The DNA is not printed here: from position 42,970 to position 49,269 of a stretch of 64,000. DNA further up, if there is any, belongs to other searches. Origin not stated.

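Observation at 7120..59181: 52-kb single ORF encoding a 17,353-aa pure HEAT-repeat solenoid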

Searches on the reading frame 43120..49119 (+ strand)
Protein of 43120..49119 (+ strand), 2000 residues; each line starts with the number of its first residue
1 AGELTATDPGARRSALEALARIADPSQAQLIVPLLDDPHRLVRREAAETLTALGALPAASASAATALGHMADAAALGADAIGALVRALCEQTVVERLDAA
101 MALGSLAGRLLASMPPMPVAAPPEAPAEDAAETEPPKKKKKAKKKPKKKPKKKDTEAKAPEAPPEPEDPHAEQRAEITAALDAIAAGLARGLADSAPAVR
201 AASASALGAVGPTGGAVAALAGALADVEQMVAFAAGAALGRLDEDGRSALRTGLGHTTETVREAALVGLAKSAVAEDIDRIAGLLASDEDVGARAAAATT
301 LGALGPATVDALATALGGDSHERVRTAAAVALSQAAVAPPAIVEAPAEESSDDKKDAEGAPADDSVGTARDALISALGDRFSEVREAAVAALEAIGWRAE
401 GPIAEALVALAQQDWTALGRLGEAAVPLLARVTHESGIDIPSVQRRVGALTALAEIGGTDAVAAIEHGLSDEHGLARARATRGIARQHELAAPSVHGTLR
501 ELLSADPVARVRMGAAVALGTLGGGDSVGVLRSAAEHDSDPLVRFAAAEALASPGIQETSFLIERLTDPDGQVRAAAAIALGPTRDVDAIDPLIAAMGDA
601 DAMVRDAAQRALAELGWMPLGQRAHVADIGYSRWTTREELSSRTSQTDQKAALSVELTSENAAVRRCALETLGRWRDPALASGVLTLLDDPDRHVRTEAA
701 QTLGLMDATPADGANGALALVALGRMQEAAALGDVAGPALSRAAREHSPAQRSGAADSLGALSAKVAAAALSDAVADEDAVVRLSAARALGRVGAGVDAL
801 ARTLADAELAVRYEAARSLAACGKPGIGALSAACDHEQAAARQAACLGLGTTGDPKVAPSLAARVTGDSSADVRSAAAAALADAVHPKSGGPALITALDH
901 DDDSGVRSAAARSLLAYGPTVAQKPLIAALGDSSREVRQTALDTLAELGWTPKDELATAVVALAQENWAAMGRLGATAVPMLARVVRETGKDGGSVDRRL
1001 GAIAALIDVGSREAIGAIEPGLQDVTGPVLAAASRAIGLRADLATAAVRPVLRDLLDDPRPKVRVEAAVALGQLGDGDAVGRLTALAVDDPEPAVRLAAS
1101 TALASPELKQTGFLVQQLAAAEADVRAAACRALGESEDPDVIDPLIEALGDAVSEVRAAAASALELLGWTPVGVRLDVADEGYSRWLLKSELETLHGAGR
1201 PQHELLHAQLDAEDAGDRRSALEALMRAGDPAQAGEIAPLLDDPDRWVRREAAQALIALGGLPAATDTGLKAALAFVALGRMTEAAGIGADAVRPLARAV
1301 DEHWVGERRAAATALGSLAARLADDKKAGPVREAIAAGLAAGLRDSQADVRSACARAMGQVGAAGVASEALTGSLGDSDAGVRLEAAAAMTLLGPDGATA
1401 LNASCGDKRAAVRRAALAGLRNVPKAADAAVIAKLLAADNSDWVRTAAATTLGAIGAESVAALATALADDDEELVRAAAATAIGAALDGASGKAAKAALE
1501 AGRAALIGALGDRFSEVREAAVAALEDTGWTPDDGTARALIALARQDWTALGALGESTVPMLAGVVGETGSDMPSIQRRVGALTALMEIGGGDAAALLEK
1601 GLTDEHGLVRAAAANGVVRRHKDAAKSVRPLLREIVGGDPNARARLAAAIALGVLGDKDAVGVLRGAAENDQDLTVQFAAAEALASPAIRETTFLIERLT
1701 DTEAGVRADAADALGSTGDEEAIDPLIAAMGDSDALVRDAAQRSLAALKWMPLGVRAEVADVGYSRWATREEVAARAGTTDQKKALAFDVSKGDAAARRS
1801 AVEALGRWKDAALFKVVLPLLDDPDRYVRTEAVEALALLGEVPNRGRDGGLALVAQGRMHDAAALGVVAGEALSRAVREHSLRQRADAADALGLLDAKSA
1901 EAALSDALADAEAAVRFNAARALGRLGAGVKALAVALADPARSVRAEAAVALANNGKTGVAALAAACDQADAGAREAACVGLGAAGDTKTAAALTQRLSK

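Call 7: search_protein_families(library=pfam, proteins=[window:43120-49119:+], max_evalue=0.01)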
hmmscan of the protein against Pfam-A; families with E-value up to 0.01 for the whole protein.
window:43120-49119:+ (2000 aa): 10 families
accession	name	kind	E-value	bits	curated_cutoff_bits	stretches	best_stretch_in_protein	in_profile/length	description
PF13646.12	HEAT_2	-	1.1e-158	516.5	27.7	20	799-882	3-88/88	HEAT repeats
PF02985.28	HEAT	-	6e-83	265.2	23.5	0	561-582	4-25/31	HEAT repeat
PF13513.12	HEAT_EZ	-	2.8e-21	76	27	1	1307-1361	3-55/55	HEAT-like repeat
PF12717.13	Cnd1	-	1.7e-18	67.7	26.4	0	560-615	24-85/162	non-SMC mitotic condensation complex subunit 1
PF03130.22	HEAT_PBS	-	1.7e-08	34.6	20.9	3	1706-1732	1-27/27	PBS lyase HEAT-like repeat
PF21581.3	SCD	-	9.4e-08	32.7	27.5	0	1814-1839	32-57/75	Stromalin conservative domain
PF25786.1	HEAT_GCN1_C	-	6.8e-07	29.9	27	0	1459-1526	28-92/151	GCN1-like, C-terminal HEAT repeats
PF21547.3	TTI1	-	7.6e-07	29.4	27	0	925-948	3-26/90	TELO2-interacting protein 1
PF14663.11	RasGEF_N_2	-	4.7e-05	24.1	27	0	925-965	9-47/108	Rapamycin-insensitive companion of mTOR RasGEF_N domain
PF00514.29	Arm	-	0.0029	18.1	20.6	0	1050-1074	15-39/41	Armadillo/beta-catenin-like repeat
